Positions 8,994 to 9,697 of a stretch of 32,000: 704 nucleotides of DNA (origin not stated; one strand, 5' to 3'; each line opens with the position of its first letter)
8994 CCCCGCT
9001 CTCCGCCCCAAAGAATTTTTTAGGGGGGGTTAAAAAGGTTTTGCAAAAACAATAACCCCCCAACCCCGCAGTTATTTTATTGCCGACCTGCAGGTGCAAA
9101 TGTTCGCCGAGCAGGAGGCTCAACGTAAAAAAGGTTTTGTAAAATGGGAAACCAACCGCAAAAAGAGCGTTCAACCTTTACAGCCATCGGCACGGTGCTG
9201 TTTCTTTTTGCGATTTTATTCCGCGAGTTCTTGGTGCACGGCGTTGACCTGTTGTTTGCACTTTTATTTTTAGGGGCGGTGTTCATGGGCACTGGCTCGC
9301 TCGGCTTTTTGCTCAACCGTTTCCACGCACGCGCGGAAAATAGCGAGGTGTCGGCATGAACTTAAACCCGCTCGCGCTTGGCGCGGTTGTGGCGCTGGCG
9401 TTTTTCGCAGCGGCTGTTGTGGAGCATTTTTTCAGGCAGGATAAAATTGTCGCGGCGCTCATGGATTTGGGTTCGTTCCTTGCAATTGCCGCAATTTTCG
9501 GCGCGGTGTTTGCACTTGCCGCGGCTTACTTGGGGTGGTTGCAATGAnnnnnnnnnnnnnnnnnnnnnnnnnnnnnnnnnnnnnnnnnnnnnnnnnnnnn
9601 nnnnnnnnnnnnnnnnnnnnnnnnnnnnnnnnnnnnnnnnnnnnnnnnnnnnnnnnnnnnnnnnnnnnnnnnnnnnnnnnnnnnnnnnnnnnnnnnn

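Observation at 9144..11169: Two 2-TM mini-proteins followed by a 541-aa Cys-rich type-I membrane protein: candidate envelope matrix plus spike/fusion module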

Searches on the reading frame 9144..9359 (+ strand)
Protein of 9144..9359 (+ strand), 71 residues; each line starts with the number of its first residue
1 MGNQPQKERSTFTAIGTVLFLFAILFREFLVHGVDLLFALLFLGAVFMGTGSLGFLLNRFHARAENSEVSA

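Call 6: search_protein_families(library=pfam, proteins=[window:9144-9359:+], max_evalue=0.1)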
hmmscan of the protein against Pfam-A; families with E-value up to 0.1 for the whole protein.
window:9144-9359:+ (71 aa): 0 families

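Call 8: search_protein_families(library=phrogs, proteins=[window:9144-9359:+], max_evalue=0.01)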
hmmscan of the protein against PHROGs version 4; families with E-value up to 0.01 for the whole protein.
window:9144-9359:+ (71 aa): 0 families

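Call 15: search_protein_families(library=ncbifam, proteins=[window:9144-9359:+], max_evalue=0.1)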
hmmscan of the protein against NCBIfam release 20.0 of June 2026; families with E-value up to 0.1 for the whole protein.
window:9144-9359:+ (71 aa): 0 families

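Call 92: search_solved_structures(query=window:9144-9356:+, max_evalue=10)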
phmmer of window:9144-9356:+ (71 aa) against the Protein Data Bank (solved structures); distinct sequences matched with E-value up to 10: 3.
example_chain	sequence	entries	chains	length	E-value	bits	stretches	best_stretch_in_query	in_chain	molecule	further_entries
9hwj_A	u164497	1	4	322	0.29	15.1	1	15-62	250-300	Undecaprenyl-phosphate 4-deoxy-4-formamido-L-arabinose transferase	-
9bhc_C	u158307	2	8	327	0.37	14.7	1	20-61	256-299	Undecaprenyl-phosphate 4-deoxy-4-formamido-L-arabinose transferase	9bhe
8vxh_A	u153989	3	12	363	0.5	14.3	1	20-61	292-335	Undecaprenyl-phosphate 4-deoxy-4-formamido-L-arabinose transferase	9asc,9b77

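Call 118: search_dna_similar(query=window:9144-9356:+, collection=phages, mode=protein, max_evalue=5, max_rows=8)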
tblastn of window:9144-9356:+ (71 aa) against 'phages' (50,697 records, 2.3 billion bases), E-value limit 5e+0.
No match.

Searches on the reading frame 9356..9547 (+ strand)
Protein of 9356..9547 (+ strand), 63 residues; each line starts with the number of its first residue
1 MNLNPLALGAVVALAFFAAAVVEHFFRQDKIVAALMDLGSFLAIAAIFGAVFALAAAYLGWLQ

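Call 6: search_protein_families(library=pfam, proteins=[window:9356-9547:+], max_evalue=0.1)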
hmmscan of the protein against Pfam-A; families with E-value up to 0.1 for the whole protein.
window:9356-9547:+ (63 aa): 1 family
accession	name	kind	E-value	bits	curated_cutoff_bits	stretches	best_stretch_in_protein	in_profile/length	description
PF18303.6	Saf_2TM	-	0.059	13.7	29.5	1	13-58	3-47/152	SAVED-fused 2TM effector domain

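Call 8: search_protein_families(library=phrogs, proteins=[window:9356-9547:+], max_evalue=0.01)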
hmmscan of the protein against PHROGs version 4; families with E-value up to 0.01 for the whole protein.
window:9356-9547:+ (63 aa): 0 families

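Call 15: search_protein_families(library=ncbifam, proteins=[window:9356-9547:+], max_evalue=0.1)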
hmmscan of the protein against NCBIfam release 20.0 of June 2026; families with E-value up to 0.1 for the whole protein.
window:9356-9547:+ (63 aa): 0 families

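Call 93: search_solved_structures(query=window:9356-9544:+, max_evalue=10)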
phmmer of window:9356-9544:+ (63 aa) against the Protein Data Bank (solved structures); distinct sequences matched with E-value up to 10: 0.

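Call 119: search_dna_similar(query=window:9356-9544:+, collection=phages, mode=protein, max_evalue=5, max_rows=8)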
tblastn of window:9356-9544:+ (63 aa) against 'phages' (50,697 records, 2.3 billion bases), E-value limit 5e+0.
No match.
